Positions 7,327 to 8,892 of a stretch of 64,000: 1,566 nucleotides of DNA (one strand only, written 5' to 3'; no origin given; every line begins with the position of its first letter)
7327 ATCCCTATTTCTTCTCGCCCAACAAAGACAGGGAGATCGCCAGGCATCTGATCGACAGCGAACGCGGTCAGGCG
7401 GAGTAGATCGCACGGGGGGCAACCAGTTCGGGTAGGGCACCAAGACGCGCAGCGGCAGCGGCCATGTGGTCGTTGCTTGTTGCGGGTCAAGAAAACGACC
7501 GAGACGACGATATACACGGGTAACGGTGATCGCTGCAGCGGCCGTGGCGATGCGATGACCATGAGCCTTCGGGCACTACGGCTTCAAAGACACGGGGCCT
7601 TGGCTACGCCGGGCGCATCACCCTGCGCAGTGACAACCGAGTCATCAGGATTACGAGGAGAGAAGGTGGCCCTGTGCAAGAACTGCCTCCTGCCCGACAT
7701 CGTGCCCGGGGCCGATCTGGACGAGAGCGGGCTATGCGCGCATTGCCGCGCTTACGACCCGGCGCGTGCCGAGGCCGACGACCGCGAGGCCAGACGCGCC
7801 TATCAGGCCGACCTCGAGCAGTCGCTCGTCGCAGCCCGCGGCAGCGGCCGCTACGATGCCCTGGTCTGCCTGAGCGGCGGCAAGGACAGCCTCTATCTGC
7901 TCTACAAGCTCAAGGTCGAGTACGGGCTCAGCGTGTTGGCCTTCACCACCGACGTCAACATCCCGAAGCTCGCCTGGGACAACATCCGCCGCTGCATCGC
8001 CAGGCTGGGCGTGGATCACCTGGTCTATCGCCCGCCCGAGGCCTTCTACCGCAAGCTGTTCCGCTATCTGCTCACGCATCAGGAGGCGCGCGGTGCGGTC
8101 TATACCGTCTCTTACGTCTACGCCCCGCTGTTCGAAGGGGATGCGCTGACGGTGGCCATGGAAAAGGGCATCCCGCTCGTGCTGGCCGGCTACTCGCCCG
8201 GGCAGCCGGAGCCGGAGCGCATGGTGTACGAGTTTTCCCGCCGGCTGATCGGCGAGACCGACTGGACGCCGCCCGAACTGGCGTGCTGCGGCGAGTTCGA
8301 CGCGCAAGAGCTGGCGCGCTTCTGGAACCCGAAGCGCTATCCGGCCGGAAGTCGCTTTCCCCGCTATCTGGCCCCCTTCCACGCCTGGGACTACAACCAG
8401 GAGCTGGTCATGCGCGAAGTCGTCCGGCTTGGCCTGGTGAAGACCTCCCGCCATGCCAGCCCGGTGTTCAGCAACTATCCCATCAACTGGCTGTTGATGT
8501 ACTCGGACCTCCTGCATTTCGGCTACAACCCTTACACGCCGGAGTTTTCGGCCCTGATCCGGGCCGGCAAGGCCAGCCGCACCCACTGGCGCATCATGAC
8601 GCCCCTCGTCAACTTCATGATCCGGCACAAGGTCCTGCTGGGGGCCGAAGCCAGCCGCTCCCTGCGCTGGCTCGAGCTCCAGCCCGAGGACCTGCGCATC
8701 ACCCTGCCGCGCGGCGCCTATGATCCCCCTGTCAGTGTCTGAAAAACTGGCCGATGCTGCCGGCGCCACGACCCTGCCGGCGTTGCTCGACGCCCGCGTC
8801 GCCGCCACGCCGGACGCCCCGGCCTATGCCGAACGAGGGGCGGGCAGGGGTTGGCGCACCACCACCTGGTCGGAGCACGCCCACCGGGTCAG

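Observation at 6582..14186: Six-gene operon combining NAS, PP-loop amidotransferase, acyl ligase, thioester reductase, nuclease-fold protein and VAO-type oxidase: candidate pathway for a modified lipo-amino acid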

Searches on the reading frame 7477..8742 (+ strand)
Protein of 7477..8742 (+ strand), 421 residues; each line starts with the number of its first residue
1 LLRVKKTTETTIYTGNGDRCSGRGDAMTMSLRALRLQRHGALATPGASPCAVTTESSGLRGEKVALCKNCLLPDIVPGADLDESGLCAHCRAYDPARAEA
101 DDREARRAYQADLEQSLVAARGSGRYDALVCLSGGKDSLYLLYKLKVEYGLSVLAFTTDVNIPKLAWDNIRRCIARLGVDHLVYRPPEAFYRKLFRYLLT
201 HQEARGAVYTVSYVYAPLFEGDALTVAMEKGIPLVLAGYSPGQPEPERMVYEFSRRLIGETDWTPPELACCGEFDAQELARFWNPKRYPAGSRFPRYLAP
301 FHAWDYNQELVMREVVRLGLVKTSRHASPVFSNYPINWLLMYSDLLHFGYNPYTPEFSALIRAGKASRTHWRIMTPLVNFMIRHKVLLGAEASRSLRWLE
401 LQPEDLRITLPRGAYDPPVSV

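Call 4: search_protein_families(library=pfam, proteins=[window:7477-8742:+], max_evalue=0.01)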
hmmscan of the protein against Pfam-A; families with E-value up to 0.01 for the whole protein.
window:7477-8742:+ (421 aa): 0 families

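Call 5: search_protein_families(library=ncbifam, proteins=[window:7477-8742:+], max_evalue=0.01)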
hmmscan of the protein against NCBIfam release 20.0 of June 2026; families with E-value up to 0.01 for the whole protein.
window:7477-8742:+ (421 aa): 3 families
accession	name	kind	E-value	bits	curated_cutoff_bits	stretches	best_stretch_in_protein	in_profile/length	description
TIGR03573.1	WbuX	subfamily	2.3e-27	96.3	203.2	1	66-368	3-306/344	N-acetyl sugar amidotransferase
NF038212.1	argG_rel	exception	0.0036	16.2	425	1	128-212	17-100/381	argininosuccinate synthase-related protein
NF007972.0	PRK10696.1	equivalog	0.0085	15.4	272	0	128-183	44-104/295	tRNA 2-thiocytidine(32) synthetase TtcA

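Call 10: search_solved_structures(query=window:7477-8742:+, max_evalue=0.01)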
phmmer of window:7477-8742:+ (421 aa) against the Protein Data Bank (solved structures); distinct sequences matched with E-value up to 0.01: 1.
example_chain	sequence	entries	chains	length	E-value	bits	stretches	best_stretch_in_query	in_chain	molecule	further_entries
8wex_A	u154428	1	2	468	2.7e-06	29.5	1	81-197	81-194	N-acetyl sugar amidotransferase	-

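Call 13: find_homologous_proteins(query=window:7555-8742:+, max_evalue=0.00001)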
Query window:7555-8742:+ (395 aa): 1067 proteins with E <= 0.00001 among 8000 candidates; the best 120 are listed.
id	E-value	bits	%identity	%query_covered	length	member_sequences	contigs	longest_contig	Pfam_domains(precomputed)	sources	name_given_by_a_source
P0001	3.8e-222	755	90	90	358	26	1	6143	-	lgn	-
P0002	1.5e-208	710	85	90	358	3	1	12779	-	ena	-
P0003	1.9e-205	700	83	90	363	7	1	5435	-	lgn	-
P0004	6.8e-196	669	81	90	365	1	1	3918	-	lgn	-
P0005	7.1e-194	662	78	90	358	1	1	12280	-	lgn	-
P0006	1.3e-191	655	78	90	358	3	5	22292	-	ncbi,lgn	-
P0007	4.8e-177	607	74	89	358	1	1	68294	-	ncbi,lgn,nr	ncbi:MAG: hypothetical protein HYZ20_03705 [Burkholderiales bacterium]|nr:hypothetical protein [Burk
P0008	2.5e-175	601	73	89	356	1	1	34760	-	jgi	-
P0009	4.0e-175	600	72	90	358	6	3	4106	-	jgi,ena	-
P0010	6.5e-175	600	73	90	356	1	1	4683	-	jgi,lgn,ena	-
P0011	7.8e-174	596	71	90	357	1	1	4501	-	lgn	-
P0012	8.9e-174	596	73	89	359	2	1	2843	-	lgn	-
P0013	9.0e-174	596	71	89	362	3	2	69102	-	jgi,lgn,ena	-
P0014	9.4e-174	596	72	89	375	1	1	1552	-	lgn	-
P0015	1.3e-173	595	72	89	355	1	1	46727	-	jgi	jgi:hypothetical protein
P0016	1.5e-173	595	72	89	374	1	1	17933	-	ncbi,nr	ncbi:MAG: hypothetical protein C0404_07060 [Verrucomicrobia bacterium]|nr:hypothetical protein [Verr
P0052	8.9e-168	576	66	90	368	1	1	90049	-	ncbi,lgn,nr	ncbi:MAG: hypothetical protein HYU69_00495 [Bacteroidetes bacterium]|nr:hypothetical protein [Bacter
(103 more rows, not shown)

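Call 14: find_encoding_contigs(protein=P0052, flank=10000, max_places=2)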
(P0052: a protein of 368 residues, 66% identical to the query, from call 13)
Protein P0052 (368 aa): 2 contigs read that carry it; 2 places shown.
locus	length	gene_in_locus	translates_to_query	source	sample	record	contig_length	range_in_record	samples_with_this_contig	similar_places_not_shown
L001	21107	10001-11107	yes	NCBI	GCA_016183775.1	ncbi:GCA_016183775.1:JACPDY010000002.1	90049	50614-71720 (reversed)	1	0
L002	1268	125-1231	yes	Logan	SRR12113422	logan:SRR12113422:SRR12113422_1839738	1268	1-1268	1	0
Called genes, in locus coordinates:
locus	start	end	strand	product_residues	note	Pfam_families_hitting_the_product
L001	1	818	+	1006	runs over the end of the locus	PF25778:DUF7948, PF06739:SBBP (faint), PF18911:PKD_4 (weak), PF13573:SprB (weak)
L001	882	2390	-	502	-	-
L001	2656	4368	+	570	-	-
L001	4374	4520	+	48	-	-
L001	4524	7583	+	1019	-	PF25778:DUF7948, PF13573:SprB (faint), PF06739:SBBP (weak)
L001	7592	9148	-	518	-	-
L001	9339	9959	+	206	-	PF21926:FeeM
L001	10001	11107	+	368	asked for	-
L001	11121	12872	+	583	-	PF03781:FGE-sulfatase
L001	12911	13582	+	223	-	PF18962:Por_Secre_tail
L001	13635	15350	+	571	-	PF00501:AMP-binding, PF23562:AMP-binding_C_3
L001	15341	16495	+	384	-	PF01073:3Beta_HSD (weak), PF01370:Epimerase, PF02719:Polysacc_synt_2 (faint), PF07993:NAD_binding_4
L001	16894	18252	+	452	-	PF18911:PKD_4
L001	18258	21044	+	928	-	PF25778:DUF7948, PF06739:SBBP (weak), PF00801:PKD, PF18911:PKD_4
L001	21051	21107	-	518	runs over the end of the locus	-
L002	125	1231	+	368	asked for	-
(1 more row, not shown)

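Call 15: find_encoding_contigs(protein=P0016, flank=10000, max_places=2)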
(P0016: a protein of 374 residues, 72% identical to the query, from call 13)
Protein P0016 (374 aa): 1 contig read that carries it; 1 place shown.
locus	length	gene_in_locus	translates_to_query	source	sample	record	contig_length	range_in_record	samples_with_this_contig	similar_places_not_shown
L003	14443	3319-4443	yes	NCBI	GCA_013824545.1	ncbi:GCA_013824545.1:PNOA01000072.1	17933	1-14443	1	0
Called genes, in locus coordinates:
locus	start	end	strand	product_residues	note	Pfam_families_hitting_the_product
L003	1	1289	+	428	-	PF06722:EryCIII-like_C (weak)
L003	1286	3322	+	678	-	PF02310:B12-binding (weak), PF04055:Radical_SAM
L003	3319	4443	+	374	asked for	-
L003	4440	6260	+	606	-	PF00501:AMP-binding, PF23562:AMP-binding_C_3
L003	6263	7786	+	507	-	PF02310:B12-binding, PF04055:Radical_SAM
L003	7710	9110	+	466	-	PF01370:Epimerase, PF07993:NAD_binding_4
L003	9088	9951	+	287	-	PF21926:FeeM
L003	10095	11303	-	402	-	-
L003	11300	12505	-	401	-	-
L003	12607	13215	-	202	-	-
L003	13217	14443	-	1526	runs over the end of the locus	PF20148:DUF6531, PF25023:TEN_YD-shell (weak), PF05593:RHS_repeat (weak), PF25023:TEN_YD-shell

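Call 16: find_encoding_contigs(protein=P0007, flank=10000, max_places=2)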
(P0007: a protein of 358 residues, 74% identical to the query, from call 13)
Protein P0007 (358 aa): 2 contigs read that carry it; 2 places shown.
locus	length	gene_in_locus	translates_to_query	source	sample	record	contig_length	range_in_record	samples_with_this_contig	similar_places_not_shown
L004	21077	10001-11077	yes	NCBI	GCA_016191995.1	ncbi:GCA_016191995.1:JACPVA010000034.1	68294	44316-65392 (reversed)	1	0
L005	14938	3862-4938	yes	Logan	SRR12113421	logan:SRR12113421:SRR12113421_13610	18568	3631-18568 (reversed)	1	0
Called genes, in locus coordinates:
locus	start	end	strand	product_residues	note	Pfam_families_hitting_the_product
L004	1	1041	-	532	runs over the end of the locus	-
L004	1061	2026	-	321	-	-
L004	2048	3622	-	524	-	PF13807:GNVR (weak)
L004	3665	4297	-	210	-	PF02563:Poly_export, PF22461:SLBB_2, PF10531:SLBB (weak)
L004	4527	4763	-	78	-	-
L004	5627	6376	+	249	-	PF00005:ABC_tran, PF02463:SMC_N (faint), PF13304:AAA_21 (faint)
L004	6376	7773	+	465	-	PF02687:FtsX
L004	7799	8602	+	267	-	PF17131:TP_0789-like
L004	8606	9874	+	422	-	-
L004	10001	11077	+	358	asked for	-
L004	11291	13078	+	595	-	PF00501:AMP-binding, PF23562:AMP-binding_C_3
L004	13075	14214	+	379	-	PF01370:Epimerase, PF07993:NAD_binding_4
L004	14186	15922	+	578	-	PF01565:FAD_binding_4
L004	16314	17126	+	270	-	PF13489:Methyltransf_23, PF13649:Methyltransf_25 (faint), PF13847:Methyltransf_31 (faint), PF08241:Methyltransf_11, PF08242:Methyltransf_12 (weak)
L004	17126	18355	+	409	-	PF13506:Glyco_transf_21, PF00535:Glycos_transf_2, PF13641:Glyco_tranf_2_3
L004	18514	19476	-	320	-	PF07589:PEP_exosort_dom (weak)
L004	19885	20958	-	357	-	PF14907:NTP_transf_5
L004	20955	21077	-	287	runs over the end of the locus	PF27840:ScmC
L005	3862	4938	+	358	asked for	-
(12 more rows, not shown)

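Call 20: find_related_loci(query=A1, collection=genome_contigs, flank=10000)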
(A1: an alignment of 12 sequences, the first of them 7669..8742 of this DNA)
Query A1 (357 aa) in genome_contigs; peptide patterns used: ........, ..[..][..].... (x = any residue, [..] = any of these).
228 stretches matched a pattern; 187 encode a relative of the query (tblastn E <= 1e-3); the best 80 are kept; 80 distinct loci.
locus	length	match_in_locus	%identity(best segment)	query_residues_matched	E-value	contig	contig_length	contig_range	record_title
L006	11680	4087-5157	87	1-357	0e+0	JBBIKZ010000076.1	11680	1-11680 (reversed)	MAG: Hydrogenophilales bacterium isolate SLF170214_bin_198 NODE_1825_length_11680_cov_208.854, whole genome shotgun sequ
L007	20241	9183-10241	85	2-354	0e+0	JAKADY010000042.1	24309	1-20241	MAG: Proteobacteria bacterium isolate WY1.bin103 NODE_2979_length_24309_cov_2.862749, whole genome shotgun sequence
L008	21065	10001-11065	74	3-355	2e-178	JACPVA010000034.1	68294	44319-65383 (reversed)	MAG: Burkholderiales bacterium isolate NC_groundwater_772_Ag_S2p5_72_13 JBCH_GD18_4_SO25_S179_scaffold_167410, whole gen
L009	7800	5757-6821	71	1-356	1e-171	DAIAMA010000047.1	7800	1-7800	MAG TPA_asm: bacterium isolate clean6551 NODE_47_length_7800_cov_4.259614, whole genome shotgun sequence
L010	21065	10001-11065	70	3-355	6e-170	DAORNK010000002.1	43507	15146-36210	MAG TPA_asm: Rubrivivax sp. isolate AMR_MDS_5449 NODE_664_length_43507_cov_6.141259, whole genome shotgun sequence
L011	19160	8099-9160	68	1-355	5e-167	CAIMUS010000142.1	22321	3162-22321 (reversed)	MAG: uncultured proteobacterium isolate A14_bin-2326 genome assembly, contig: bin-2326:142/348, whole genome shotgun seq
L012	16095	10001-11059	69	3-356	2e-166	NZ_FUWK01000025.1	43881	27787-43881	Nitrosomonas europaea strain ATCC 25978, whole genome shotgun sequence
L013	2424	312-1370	72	3-356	9e-178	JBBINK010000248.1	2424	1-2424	MAG: Betaproteobacteria bacterium isolate PGF172224_bin_254 NODE_14919_length_2424_cov_3.569016, whole genome shotgun se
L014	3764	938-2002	68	3-357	4e-172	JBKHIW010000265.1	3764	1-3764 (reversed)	MAG: Desulfobacteraceae bacterium isolate D3M15_6 NODE_2468_length_3764_cov_3.110812, whole genome shotgun sequence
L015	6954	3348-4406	70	3-356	5e-166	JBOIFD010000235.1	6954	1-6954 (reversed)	MAG: Burkholderiales bacterium isolate M3-S_metawrap_bin.40 k127_3549365, whole genome shotgun sequence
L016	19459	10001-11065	65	1-356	2e-164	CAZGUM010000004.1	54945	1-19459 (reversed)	MAG TPA_asm: uncultured Methylomonas sp. isolate binchicken_co284_175 genome assembly, contig: NODE_852_length_54945_cov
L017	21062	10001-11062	66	1-355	2e-164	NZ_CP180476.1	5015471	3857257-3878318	Methylomonas sp. TEB chromosome, complete genome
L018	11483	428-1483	68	3-355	1e-164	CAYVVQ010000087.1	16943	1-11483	MAG TPA_asm: uncultured Desulfobacterales bacterium isolate binchicken_co8_385 genome assembly, contig: NODE_5811_length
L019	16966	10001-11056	65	3-355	3e-164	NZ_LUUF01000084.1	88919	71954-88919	Methylomonas methanica strain NCIMB 11130 contig_58, whole genome shotgun sequence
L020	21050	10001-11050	69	3-353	2e-164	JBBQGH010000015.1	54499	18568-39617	MAG: Gammaproteobacteria bacterium isolate Co_metawrap_971 Cmw_971_k141_3174352_length_54499_cov_30.0000, whole genome s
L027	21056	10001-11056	67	3-353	6e-162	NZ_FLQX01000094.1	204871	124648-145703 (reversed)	Candidatus Accumulibacter aalborgensis isolate 3, whole genome shotgun sequence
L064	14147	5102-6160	69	1-353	2e-160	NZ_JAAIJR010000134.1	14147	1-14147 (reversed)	Thiorhodococcus mannitoliphagus strain DSM 18266 NODE_134_length_14147_cov_24.5986, whole genome shotgun sequence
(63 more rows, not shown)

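Call 33: search_solved_structures(query=A1, max_evalue=0.1, show_alignments=2)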
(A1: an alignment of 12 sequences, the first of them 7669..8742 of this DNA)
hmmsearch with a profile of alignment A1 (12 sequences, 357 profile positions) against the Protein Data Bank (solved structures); distinct sequences matched with E-value up to 0.1: 1.
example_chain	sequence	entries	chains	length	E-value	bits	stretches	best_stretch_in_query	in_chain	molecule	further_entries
8wex_A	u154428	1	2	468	1.8e-08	36.9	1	17-131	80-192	N-acetyl sugar amidotransferase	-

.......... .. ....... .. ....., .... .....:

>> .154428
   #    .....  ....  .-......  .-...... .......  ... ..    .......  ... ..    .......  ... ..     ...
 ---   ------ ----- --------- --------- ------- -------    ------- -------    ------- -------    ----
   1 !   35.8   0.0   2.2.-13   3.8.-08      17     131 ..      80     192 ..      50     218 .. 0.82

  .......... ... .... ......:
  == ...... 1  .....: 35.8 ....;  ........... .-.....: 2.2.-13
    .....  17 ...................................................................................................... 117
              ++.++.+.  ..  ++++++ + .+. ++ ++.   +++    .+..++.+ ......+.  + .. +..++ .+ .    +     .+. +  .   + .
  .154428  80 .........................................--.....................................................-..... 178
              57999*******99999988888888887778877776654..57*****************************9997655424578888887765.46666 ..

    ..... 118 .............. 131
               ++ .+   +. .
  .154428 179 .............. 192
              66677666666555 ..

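Call 41: predict_structure(alignment_id=A1)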
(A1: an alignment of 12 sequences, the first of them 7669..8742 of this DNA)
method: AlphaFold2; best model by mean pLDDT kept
length: 357 residues; sequences in the alignment: 12
mean_pLDDT: 88.5   pTM: 0.88
mean pLDDT of the five models: 88.5, 82.2, 70.6, 69.5, 67.4
residues with pLDDT >= 90: 185; 70-90: 155; 50-70: 13; < 50: 4
segments of 3 or more residues with pLDDT < 50: none
pLDDT, mean of each block of 10 residues (from residue 1): 93 90 91 82 93 96 95 96 97 88 95 96 90 90 79 89 96 79 70 88 90 93 93 93 91 95 85 88 86 85 89 88 77 92 83 58
secondary structure, 60 per line:
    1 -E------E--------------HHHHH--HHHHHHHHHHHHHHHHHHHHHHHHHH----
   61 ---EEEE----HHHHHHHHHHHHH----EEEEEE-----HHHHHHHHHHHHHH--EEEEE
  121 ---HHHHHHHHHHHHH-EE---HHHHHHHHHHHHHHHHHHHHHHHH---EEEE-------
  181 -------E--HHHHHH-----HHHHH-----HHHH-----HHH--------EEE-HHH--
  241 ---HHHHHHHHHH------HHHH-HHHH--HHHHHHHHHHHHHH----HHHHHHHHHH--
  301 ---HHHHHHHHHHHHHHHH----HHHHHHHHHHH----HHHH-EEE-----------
elements in order: H24-28 H31-56 E64-67 H72-84 E89-94 H100-113 E116-120 H124-136 H143-166 E170-173 H191-196 H202-206 H212-215 E232-234 H244-253 H260-263 H265-268 H271-284 H289-298 H304-319 H324-334 H339-342 E344-346

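Call 44: fold_search(model_id=the predicted structure, library=pdb)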
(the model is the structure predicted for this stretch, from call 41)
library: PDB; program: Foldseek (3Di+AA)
matches with E <= 10: 1142; with E <= 0.001: 54
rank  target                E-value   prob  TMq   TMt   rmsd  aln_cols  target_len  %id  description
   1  8wex_A                1.9e-11  1.00  0.65  0.61   6.4       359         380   19  Crystal structure of N-acetyl sugar amidotransferase from Legionella pneumophila (released 2024-05-22)
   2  8wex_B                2.2e-11  1.00  0.66  0.61   5.2       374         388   19  Crystal structure of N-acetyl sugar amidotransferase from Legionella pneumophila (released 2024-05-22)
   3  6scy_A                1.1e-06  1.00  0.36  0.42  13.8       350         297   13  U34-tRNA thiolase NcsA from Methanococcus maripaludis with its [4Fe-4S] cluster (released 2020-08-26)
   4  5ztb_A                6.6e-06  1.00  0.36  0.42  12.2       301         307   15  Structure of Sulfurtransferase (released 2019-06-12)
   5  5ztb_B                1.1e-05  1.00  0.30  0.34  14.7       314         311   14  Structure of Sulfurtransferase (released 2019-06-12)
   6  5ztb_C                1.1e-05  1.00  0.30  0.34  14.3       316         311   14  Structure of Sulfurtransferase (released 2019-06-12)
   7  6scy_B                1.3e-05  1.00  0.31  0.36  13.3       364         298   13  U34-tRNA thiolase NcsA from Methanococcus maripaludis with its [4Fe-4S] cluster (released 2020-08-26)
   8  5b4f                  1.8e-05  1.00  0.35  0.41  12.8       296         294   18  Sulfur Transferase TtuA in complex with iron sulfur cluster (released 2017-05-10)
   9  5b4e                  2.3e-05  1.00  0.37  0.43  12.6       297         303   15  Sulfur Transferase TtuA in complex with iron sulfur cluster and ATP derivative (released 2017-05-03)
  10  2hma                  2.3e-05  1.00  0.31  0.30   7.7       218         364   13  The Crystal Structure of tRNA (5-Methylaminomethyl-2-Thiouridylate)-Methyltransferase TrmU from Streptococcus pneumoniae (released 2006-08-08)
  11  5gha_A                3.7e-05  1.00  0.31  0.36  14.5       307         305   14  Sulfur Transferase TtuA in complex with Sulfur Carrier TtuB (released 2017-05-03)
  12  5gha_C                4.1e-05  1.00  0.34  0.39  11.6       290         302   18  Sulfur Transferase TtuA in complex with Sulfur Carrier TtuB (released 2017-05-03)
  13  5gha_D                4.6e-05  1.00  0.29  0.32  14.9       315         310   14  Sulfur Transferase TtuA in complex with Sulfur Carrier TtuB (released 2017-05-03)
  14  5mkq_B                6.0e-05  1.00  0.37  0.43  13.8       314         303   11  TtuA enzyme containing a [4Fe-4S] (released 2017-06-14)
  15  5mkq_A                6.0e-05  1.00  0.37  0.42  13.9       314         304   12  TtuA enzyme containing a [4Fe-4S] (released 2017-06-14)
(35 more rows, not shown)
